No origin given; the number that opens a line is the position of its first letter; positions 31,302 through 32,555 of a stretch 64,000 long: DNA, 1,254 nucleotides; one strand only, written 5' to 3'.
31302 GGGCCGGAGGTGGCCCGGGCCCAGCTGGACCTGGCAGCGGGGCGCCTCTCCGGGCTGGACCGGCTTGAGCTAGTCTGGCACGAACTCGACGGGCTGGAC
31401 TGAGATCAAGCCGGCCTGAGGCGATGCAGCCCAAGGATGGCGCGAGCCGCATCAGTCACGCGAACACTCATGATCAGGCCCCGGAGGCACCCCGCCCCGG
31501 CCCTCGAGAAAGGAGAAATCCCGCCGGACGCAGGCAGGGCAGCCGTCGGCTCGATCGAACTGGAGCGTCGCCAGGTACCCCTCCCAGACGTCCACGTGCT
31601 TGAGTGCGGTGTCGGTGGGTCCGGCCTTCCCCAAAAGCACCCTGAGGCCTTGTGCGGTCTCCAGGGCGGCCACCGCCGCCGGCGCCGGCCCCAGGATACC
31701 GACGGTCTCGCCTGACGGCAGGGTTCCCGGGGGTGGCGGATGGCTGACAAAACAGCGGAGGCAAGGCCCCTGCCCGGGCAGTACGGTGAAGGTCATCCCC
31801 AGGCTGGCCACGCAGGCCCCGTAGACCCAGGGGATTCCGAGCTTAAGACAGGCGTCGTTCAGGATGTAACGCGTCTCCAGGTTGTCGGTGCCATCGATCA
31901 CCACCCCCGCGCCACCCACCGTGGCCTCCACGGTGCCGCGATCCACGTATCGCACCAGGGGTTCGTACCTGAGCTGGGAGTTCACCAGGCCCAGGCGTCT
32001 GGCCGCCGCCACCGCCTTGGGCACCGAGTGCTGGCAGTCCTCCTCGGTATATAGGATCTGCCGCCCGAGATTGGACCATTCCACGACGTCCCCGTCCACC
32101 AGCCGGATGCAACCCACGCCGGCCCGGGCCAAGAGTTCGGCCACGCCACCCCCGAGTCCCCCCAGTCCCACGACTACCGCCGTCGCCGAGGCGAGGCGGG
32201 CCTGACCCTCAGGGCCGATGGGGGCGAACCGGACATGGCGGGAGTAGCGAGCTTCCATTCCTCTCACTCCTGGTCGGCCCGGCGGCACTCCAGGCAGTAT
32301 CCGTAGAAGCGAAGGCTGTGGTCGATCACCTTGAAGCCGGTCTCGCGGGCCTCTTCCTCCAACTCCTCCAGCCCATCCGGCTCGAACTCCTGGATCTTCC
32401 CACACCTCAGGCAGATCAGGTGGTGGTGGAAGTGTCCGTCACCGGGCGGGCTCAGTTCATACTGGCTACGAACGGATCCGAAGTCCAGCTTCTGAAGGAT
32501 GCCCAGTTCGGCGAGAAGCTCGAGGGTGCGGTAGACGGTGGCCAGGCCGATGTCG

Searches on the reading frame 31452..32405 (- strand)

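Call 84: search_protein_families(library=pfam, proteins=[window:31452-32405:-], max_evalue=0.00001)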
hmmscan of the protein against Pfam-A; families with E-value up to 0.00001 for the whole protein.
window:31452-32405:- (317 aa): 1 family
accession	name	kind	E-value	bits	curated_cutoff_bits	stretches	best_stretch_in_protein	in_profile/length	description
PF00899.27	ThiF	-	1.2e-60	205.1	28.1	1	54-290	1-237/238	ThiF family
